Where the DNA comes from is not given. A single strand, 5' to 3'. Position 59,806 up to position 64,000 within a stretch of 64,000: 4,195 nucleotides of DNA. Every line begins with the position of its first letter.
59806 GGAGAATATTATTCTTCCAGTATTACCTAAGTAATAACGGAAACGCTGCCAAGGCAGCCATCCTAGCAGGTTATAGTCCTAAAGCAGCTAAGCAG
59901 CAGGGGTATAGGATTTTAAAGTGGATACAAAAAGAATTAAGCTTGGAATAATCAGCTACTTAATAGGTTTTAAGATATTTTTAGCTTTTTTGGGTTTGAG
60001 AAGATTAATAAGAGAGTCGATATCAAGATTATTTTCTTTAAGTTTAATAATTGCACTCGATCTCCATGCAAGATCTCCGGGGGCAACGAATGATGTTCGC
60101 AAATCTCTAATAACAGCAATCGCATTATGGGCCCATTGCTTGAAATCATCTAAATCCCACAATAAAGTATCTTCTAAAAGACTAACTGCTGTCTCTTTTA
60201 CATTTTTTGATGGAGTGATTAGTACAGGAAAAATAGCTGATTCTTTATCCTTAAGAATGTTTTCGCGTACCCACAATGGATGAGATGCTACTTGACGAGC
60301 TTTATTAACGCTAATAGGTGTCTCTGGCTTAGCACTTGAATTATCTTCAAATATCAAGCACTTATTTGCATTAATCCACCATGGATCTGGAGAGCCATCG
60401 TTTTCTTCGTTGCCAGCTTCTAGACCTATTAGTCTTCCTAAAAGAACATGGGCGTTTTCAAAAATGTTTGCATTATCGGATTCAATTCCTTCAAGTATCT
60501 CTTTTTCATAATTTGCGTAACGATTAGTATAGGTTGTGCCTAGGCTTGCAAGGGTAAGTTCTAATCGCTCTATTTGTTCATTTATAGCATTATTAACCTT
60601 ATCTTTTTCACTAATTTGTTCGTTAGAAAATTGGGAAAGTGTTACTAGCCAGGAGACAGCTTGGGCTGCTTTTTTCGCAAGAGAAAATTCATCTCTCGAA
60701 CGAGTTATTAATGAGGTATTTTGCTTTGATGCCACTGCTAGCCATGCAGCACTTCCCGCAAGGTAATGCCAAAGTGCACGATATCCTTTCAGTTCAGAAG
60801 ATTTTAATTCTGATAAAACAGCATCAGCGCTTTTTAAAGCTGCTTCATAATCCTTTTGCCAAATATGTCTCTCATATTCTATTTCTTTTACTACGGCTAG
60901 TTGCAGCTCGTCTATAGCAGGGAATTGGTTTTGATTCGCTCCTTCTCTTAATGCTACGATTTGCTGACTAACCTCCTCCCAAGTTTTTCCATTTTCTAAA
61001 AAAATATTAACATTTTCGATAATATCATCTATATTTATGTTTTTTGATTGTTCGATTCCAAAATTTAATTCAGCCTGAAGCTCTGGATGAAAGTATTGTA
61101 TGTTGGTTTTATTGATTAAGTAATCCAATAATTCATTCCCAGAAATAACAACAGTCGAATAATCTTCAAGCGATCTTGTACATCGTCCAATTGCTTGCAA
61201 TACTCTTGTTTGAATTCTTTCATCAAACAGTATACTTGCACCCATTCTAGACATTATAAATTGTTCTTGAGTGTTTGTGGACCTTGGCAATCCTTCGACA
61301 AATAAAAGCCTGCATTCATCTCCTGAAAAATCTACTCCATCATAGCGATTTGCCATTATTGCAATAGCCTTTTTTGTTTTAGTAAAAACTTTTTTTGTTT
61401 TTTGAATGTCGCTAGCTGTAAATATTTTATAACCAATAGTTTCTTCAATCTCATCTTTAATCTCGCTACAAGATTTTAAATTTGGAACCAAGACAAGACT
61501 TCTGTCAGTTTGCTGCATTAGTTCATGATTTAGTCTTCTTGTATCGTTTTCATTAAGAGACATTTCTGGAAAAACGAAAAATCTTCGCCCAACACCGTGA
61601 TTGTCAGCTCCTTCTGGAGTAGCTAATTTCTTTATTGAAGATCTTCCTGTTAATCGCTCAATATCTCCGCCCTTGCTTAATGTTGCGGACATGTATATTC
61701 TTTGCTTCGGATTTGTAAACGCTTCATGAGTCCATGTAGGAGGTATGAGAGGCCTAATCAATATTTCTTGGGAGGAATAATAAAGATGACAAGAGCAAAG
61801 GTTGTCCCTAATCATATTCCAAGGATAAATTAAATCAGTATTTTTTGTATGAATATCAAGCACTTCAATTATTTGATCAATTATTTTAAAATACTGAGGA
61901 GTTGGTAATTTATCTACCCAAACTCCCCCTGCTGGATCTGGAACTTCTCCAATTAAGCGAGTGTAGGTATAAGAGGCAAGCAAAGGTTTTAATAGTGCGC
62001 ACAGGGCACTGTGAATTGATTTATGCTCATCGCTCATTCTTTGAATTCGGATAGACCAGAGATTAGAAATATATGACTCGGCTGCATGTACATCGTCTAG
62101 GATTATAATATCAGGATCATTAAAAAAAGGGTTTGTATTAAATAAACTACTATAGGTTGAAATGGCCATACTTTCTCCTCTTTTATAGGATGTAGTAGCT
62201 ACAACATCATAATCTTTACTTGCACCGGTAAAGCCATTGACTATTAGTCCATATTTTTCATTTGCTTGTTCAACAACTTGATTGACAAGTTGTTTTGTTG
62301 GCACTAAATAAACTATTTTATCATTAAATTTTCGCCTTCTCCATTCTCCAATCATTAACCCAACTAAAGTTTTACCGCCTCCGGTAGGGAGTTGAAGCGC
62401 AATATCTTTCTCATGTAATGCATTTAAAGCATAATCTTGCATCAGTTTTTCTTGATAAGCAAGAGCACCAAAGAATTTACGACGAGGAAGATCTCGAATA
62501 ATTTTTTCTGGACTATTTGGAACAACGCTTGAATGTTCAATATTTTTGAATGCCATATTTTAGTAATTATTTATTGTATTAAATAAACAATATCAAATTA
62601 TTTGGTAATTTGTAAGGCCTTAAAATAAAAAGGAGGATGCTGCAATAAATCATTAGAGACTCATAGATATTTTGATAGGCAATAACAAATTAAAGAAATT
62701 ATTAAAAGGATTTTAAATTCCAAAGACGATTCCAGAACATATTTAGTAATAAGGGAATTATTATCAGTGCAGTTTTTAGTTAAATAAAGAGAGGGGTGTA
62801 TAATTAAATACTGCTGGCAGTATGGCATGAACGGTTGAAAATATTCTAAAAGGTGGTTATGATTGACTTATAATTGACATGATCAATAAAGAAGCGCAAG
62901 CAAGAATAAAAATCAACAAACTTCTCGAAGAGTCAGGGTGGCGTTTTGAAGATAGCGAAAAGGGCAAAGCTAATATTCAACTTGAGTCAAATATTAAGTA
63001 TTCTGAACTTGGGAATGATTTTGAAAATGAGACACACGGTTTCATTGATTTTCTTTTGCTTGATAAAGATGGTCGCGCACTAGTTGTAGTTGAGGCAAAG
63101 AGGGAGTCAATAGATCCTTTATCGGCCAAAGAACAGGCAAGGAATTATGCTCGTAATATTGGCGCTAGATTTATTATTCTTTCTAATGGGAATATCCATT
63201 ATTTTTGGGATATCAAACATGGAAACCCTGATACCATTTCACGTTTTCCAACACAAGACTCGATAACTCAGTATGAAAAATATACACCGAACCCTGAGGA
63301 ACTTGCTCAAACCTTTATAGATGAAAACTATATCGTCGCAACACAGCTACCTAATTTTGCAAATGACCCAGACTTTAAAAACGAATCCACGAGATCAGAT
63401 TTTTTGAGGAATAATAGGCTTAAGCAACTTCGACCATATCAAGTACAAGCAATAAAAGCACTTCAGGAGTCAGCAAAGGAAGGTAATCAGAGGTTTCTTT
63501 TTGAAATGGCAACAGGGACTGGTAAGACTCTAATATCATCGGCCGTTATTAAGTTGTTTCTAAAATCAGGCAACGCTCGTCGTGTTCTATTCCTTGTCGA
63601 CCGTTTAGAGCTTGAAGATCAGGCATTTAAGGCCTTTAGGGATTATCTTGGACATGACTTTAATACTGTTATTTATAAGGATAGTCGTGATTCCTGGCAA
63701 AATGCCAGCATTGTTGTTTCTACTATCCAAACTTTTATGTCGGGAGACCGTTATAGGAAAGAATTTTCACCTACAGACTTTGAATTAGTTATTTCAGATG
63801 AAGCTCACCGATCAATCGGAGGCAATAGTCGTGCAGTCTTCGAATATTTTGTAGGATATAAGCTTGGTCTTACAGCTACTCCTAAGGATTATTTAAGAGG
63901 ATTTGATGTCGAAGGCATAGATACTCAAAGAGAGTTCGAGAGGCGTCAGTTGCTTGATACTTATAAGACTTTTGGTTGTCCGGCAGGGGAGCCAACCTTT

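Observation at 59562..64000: Defence/phage-derived islet at the window edge: terminase-small-like HTH protein, DinG/Rad3-like helicase and divergent HsdR-like restriction subunit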

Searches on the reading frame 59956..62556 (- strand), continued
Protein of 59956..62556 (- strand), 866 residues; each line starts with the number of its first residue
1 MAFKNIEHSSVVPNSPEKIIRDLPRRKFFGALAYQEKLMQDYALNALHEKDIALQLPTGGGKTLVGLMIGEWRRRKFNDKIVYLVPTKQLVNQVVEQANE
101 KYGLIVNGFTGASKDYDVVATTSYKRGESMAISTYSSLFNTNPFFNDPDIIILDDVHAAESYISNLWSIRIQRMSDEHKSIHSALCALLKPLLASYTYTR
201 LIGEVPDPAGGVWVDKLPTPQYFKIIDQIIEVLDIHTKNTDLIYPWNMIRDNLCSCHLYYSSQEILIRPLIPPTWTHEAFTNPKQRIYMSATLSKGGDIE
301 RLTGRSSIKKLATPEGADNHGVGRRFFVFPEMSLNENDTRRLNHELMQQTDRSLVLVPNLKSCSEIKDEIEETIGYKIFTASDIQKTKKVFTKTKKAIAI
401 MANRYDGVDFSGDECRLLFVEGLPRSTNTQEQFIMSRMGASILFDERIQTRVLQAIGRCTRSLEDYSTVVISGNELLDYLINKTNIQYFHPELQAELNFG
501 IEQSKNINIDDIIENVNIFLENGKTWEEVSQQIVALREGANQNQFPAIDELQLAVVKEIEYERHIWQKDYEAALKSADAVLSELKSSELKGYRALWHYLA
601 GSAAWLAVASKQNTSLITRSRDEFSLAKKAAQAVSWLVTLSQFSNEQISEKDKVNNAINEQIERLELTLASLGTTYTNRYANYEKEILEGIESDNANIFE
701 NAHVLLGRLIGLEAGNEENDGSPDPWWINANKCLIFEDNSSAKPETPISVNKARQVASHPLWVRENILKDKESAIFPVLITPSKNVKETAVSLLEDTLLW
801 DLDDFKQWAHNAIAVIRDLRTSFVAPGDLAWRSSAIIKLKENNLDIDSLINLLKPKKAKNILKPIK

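Call 76: find_encoding_contigs(protein=P0016, flank=8000, max_places=1)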
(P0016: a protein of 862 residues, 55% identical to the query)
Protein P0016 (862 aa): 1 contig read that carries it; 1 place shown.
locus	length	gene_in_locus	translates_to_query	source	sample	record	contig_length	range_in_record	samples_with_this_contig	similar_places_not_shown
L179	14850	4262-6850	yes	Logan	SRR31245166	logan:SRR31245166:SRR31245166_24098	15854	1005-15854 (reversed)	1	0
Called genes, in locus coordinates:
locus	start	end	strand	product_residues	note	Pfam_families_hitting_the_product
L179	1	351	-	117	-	?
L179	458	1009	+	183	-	PF01327:Pep_deformylase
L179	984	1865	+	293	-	PF00551:Formyl_trans_N, PF02911:Formyl_trans_C (faint)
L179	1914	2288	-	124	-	PF02482:Ribosomal_S30AE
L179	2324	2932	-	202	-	PF01161:PBP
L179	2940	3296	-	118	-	PF24709:DUF7670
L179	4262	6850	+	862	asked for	PF00270:DEAD, PF04851:ResIII, PF13307:Helicase_C_2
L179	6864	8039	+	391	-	-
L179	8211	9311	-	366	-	PF13378:MR_MLE_C, PF26685:DUF8230_C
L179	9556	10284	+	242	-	PF00483:NTP_transferase, PF12804:NTP_transf_3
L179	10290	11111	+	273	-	PF04055:Radical_SAM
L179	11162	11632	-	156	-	PF01230:HIT (weak)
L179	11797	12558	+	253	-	PF07826:IMP_cyclohyd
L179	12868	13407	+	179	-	-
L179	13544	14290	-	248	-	-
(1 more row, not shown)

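Call 93: search_protein_families(library=padloc, alignment_id=A3, max_evalue=0.00001)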
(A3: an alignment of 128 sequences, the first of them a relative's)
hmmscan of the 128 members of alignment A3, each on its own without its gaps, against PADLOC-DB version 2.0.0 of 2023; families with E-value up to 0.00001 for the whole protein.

A. member 1, L010:8849-9976:+ (375 aa): 85 families (the best 25 are shown)
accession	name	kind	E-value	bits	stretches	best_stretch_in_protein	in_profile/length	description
PDLC03142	Specificity_I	-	6.8e-46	155.1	1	182-343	43-205/483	Type I specificity subunit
PDLC03090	Specificity_I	-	3e-44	150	1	25-344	55-392/434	Type I specificity subunit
PDLC03119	Specificity_I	-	4.9e-41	138.9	2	190-346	7-159/393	Type I specificity subunit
PDLC03062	Specificity_I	-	2.3e-39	133.7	1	126-373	129-369/375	Type I specificity subunit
PDLC03099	Specificity_I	-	1.1e-38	131.5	2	93-350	92-361/405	Type I specificity subunit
PDLC03194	Specificity_I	-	1.2e-38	131.2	2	19-181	37-198/391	Type I specificity subunit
PDLC04137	mad5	-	1.4e-38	131.2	1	18-350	29-369/392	mads_5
PDLC03084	Specificity_I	-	2e-38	130.8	1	3-349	10-360/392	Type I specificity subunit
PDLC03107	Specificity_I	-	4.9e-38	129.2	1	20-373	30-386/392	Type I specificity subunit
PDLC03079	Specificity_I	-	9.4e-38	128.5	2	164-373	241-441/470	Type I specificity subunit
PDLC03100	Specificity_I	-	2.1e-36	124.2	2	115-359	130-372/392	Type I specificity subunit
PDLC03108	Specificity_I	-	1.2e-35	121.7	2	185-346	36-193/452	Type I specificity subunit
PDLC03069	Specificity_I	-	1.5e-35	121.1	1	27-371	37-379/387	Type I specificity subunit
PDLC03162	Specificity_I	-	8e-35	118.4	2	183-349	5-167/431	Type I specificity subunit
PDLC03157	Specificity_I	-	6.8e-32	108.8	1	48-372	51-362/367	Type I specificity subunit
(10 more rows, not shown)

B. families by the number of members that match (of 128 scanned): 408 families (the first 25 are shown)
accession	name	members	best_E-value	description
PDLC02402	Aga_SIR2-PNTD1-PNTD2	7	0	Class I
PDLC02418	Aga_SIR2-Kinase-PNTD1-PNTD2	7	0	Class I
PDLC02384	pAgo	6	0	-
PDLC02420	Aga_SIR2-PNTD1-PNTD2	6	6.9e-204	Class I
PDLC02419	Aga_SIR2-PNTD1-PNTD2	6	1.4e-101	Class I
PDLC02401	Aga_SIR2-PNTD1-PNTD2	6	9.4e-76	Class I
PDLC05061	PDC-S65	6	6e-20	-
PDLC05060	PDC-S65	6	2.3e-14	-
PDLC02394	pAgo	6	1.2e-10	-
PDLC02436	pAgo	5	2.1e-112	-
PDLC02377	pAgo_I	5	1.1e-105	Class I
PDLC02376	pAgo_I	5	7.3e-58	Class I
PDLC02378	pAgo_I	5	5.3e-32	Class I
PDLC02392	pAgo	5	1.7e-27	-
PDLC02397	pAgo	5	1.7e-23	-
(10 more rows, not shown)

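Call 94: search_protein_families(library=pfam, alignment_id=A3, max_evalue=0.00001)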
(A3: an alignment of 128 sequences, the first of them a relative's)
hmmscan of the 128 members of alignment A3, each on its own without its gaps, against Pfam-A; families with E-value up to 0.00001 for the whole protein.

A. member 1, L010:8849-9976:+ (375 aa): 1 family
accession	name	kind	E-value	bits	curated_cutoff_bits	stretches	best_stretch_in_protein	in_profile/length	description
PF01420.25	Methylase_S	-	1.5e-31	110.3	22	2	184-345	2-148/168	Type I restriction modification DNA specificity domain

B. families by the number of members that match (of 128 scanned): 108 families (the first 25 are shown)
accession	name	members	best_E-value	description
PF13289.12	SIR2_2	6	6.4e-12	SIR2-like domain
PF13560.12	HTH_31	4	3.3e-10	Helix-turn-helix domain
PF01381.28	HTH_3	3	3.9e-10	Helix-turn-helix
PF06434.19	Aconitase_2_N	2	8.2e-100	Aconitate hydratase 2 N-terminus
PF02384.22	N6_Mtase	2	2.9e-77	N-6 DNA Methylase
PF00145.23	DNA_methylase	2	3.1e-67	C-5 cytosine-specific DNA methylase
PF11791.14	Aconitase_B_N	2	1.1e-65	Aconitate B N-terminal domain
PF08869.16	XisI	2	4.5e-44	XisI protein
PF00330.25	Aconitase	2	1.8e-42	Aconitase family (aconitate hydratase)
PF12161.14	HsdM_N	2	2.2e-26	HsdM N-terminal domain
PF00589.27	Phage_integrase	2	3.8e-23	Phage integrase family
PF14280.11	DUF4365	2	4e-22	Domain of unknown function (DUF4365)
PF19363.4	DUF5939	1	1.3e-135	Family of unknown function (DUF5939)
PF00361.26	Proton_antipo_M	1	5.1e-90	NADH:quinone oxidoreductase/Mrp antiporter, TM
PF09994.14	T6SS_Tle1-like_cat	1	2.4e-86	T6SS, Phospholipase effector Tle1-like, catalytic domain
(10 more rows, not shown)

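Call 102: search_protein_families(library=padloc, proteins=[L090:12561-14975:+, L109:4739-5548:+], max_evalue=0.00001)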
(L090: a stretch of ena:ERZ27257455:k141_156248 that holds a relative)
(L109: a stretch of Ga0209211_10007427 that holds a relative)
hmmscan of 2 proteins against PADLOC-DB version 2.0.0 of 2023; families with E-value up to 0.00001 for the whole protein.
L090:12561-14975:+ (804 aa): 125 families (the best 25 are shown)
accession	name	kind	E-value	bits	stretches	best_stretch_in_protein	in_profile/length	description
PDLC03021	MTase_I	-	1.4e-100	335.5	1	2-446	4-455/491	Type I methyltransferase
PDLC03026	MTase_I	-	9.8e-60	201.1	1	61-379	52-369/487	Type I methyltransferase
PDLC03025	MTase_I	-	4.6e-52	175.5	1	93-370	99-374/569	Type I methyltransferase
PDLC03624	REase_MTase_IIG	-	9.6e-49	164.2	3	602-801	872-1066/1271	Type IIG restriction enzyme-methyltransferase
PDLC03107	Specificity_I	-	5.5e-40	135.7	2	617-792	1-175/392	Type I specificity subunit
PDLC03189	Specificity_I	-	2.8e-37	126.7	1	615-793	6-180/459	Type I specificity subunit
PDLC03036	MTase_I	-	2.4e-36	123.4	1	122-369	184-433/635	Type I methyltransferase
PDLC04134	mad2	-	4.9e-34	116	1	22-411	158-488/492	mads_2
PDLC04137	mad5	-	6.5e-33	112.5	1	539-799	104-391/392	mads_5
PDLC03087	Specificity_I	-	7.6e-33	112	1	614-801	10-205/418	Type I specificity subunit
PDLC03144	Specificity_I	-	1.9e-31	108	2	453-599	196-355/388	Type I specificity subunit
PDLC03068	Specificity_I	-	1.8e-30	104.4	2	612-785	218-374/403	Type I specificity subunit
PDLC03318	MTase_II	-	5.9e-26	89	2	118-271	309-472/723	Type II methyltransferase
PDLC03099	Specificity_I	-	1.4e-25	88.3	2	451-609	3-157/405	Type I specificity subunit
PDLC03018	MTase_I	-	3.1e-25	86.7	2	134-198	290-353/749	Type I methyltransferase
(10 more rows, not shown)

L109:4739-5548:+ (269 aa): 1 family
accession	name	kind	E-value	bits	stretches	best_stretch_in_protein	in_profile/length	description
PDLC04962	PDC-S22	-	5.4e-124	410.8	1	2-269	5-274/281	-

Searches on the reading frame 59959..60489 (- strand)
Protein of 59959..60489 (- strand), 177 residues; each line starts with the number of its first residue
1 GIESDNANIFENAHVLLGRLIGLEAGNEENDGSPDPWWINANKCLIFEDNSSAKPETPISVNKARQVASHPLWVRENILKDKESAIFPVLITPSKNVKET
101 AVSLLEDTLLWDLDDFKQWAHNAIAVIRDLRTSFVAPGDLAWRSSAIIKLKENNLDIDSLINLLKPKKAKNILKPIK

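Call 105: predict_structure(alignment_id=A4)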
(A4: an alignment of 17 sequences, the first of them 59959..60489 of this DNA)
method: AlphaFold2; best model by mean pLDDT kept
length: 177 residues; sequences in the alignment: 17
mean_pLDDT: 93.3   pTM: 0.87
mean pLDDT of the five models: 93.3, 93.1, 93.1, 92.3, 89.6
residues with pLDDT >= 90: 154; 70-90: 23; 50-70: 0; < 50: 0
segments of 3 or more residues with pLDDT < 50: none
pLDDT, mean of each block of 10 residues (from residue 1): 90 94 87 86 94 95 95 89 92 97 97 97 96 91 94 96 96 96
secondary structure, 60 per line:
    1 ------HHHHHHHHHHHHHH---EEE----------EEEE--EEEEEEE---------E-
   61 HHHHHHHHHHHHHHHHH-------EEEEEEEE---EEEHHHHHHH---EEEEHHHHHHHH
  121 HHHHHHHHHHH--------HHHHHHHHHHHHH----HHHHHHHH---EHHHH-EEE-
elements in order: H7-20 E24-26 E37-40 E43-49 H61-77 E85-92 E96-98 H99-105 E109-112 H113-131 H140-152 H157-164 H169-172 E174-176

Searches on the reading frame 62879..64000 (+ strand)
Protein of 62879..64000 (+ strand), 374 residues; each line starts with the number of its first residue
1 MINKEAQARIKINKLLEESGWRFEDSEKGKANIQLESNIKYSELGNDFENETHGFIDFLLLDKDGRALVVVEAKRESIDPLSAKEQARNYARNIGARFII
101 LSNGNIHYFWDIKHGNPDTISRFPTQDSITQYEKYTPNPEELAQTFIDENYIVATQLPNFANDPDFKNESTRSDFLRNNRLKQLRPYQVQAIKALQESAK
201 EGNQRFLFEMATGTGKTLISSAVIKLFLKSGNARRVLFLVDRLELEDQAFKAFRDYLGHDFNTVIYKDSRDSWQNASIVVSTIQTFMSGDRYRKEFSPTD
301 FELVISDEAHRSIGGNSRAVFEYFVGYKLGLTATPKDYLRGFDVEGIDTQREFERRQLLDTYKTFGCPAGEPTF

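Call 10: search_protein_families(library=pfam, proteins=[window:62879-64000:+], max_evalue=0.1)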
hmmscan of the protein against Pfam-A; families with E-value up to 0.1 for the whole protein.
window:62879-64000:+ (374 aa): 8 families
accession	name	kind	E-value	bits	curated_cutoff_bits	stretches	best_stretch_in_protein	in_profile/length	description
PF04851.21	ResIII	-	3.2e-40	138.2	22.5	1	182-336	2-163/164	Type III restriction enzyme, res subunit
PF18766.7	SWI2_SNF2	-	9.6e-16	58.5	26.7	1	187-363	1-175/221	SWI2/SNF2 ATPase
PF00270.35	DEAD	-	3.6e-12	46.8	26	1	185-336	1-161/167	DEAD/DEAH box helicase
PF13588.12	HSDR_N_2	-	2.8e-10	40.7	25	1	32-116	23-100/110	Type I restriction enzyme R protein N terminus (HSDR_N)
PF04313.20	HSDR_N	-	1e-05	25.9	25.1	1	25-112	91-192/198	Type I restriction enzyme R protein N terminus (HSDR_N)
PF07517.20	SecA_DEAD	-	0.006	16.3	24.6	1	179-237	71-124/290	SecA DEAD-like domain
PF00176.29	SNF2-rel_dom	-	0.038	13.5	24.9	1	187-335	1-163/290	SNF2-related domain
PF09848.15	SLFN-g3_helicase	-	0.089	12.5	24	0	211-312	9-91/354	Schlafen group 3, DNA/RNA helicase domain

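Call 11: search_protein_families(library=padloc, proteins=[window:62879-64000:+], max_evalue=0.1)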
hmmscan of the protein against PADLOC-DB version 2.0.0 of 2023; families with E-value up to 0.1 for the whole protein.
window:62879-64000:+ (374 aa): 43 families (the best 25 are shown)
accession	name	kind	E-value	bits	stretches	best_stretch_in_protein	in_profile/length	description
PDLC03047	REase_I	-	9.3e-38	127.6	2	185-339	345-495/1107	Type I restriction enzyme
PDLC03049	REase_I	-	1e-26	91.2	1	56-337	60-325/807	Type I restriction enzyme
PDLC02707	PbeA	-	8e-19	65.7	1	167-346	236-421/672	PbeA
PDLC03042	REase_I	-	1.8e-17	60.1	1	183-312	444-579/1170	Type I restriction enzyme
PDLC03048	REase_I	-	3.6e-15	53.2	1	175-347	232-419/976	Type I restriction enzyme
PDLC02704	PbeA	-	3e-13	47.1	1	171-343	242-423/682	PbeA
PDLC03045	REase_I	-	4.9e-13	45.9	1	178-353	252-439/995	Type I restriction enzyme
PDLC03658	mREase_IV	-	6.4e-13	45.3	1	189-336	228-372/953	Type IV methyl-directed restriction enzyme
PDLC03659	mREase_IV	-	3.3e-12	43.1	1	183-344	216-379/945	Type IV methyl-directed restriction enzyme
PDLC03597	REase_MTase_IIG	-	2.5e-11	39.9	1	170-253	156-237/1646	Type IIG restriction enzyme-methyltransferase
PDLC02706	PbeA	-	2.8e-11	40.7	1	184-353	270-446/722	PbeA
PDLC01439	typeIV_DinG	-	1e-10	38.9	1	181-257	14-84/575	CAS-IV-A; associated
PDLC04986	PDC-S28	-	6.3e-08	29.4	1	177-313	28-163/831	-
PDLC03046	REase_I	-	3.4e-07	26.6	1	180-257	260-337/1025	Type I restriction enzyme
PDLC03040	REase_I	-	6.6e-06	22.2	1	198-317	281-411/1029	Type I restriction enzyme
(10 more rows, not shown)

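Call 12: search_protein_families(library=ncbifam, proteins=[window:62879-64000:+], max_evalue=0.1)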
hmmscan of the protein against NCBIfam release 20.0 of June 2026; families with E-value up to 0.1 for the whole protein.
window:62879-64000:+ (374 aa): 28 families (the best 25 are shown)
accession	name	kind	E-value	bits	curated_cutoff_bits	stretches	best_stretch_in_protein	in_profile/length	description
NF046051.1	restrict_EcoAI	equivalog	2.2e-44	152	550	1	12-337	11-315/768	EcoAI/FtnUII family type I restriction enzme subunit R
NF008521.0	PRK11448.1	equivalog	1.6e-30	105.9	729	2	175-311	402-551/1123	type I restriction-modification system endonuclease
NF010337.0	PRK13766.1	equivalog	2.5e-12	45.8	610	1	174-317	8-149/781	Hef nuclease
TIGR00348.1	hsdR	subfamily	3.7e-12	45.5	284.55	1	211-337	275-410/674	HsdR family type I site-specific deoxyribonuclease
TIGR04095.1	dnd_restrict_1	equivalog_domain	4.7e-12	45.6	600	1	183-348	8-178/451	DNA phosphorothioation system restriction enzyme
NF053632.1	heli_RadD_YejH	equivalog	8.1e-07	27.7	720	1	183-314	2-121/573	DNA repair helicase RadD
NF004066.1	PRK05580.1-3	equivalog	3.8e-06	25.5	813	1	173-266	242-332/788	primosomal protein N'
NF004067.0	PRK05580.1-4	equivalog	8.9e-06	24.3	763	1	176-261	197-278/737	primosomal protein N'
NF040935.1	helicase_Hel308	equivalog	5.7e-05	21.4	1200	1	171-310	14-151/704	ATP-dependent DNA helicase Hel308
NF038318.1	DISARM_DrmD_b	equivalog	0.00012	20.3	950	1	175-314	22-165/868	DISARM system SNF2-like helicase DrmD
NF004068.0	PRK05580.1-5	equivalog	0.00018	19.7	1249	1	170-259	245-332/795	primosomal protein N'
NF045503.1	repair_heli_XPB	equivalog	0.00032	19.4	610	1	179-334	179-334/548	DNA repair helicase XPB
NF004072.0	PRK05580.2-4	equivalog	0.00036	18.9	1030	1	177-273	115-203/648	primosomal protein N'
NF004065.0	PRK05580.1-1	equivalog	0.00041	18.7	858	1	174-257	188-268/731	primosomal protein N'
NF003426.0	PRK04914.1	equivalog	0.00069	17.9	576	1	197-311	164-284/959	RNA polymerase-associated protein RapA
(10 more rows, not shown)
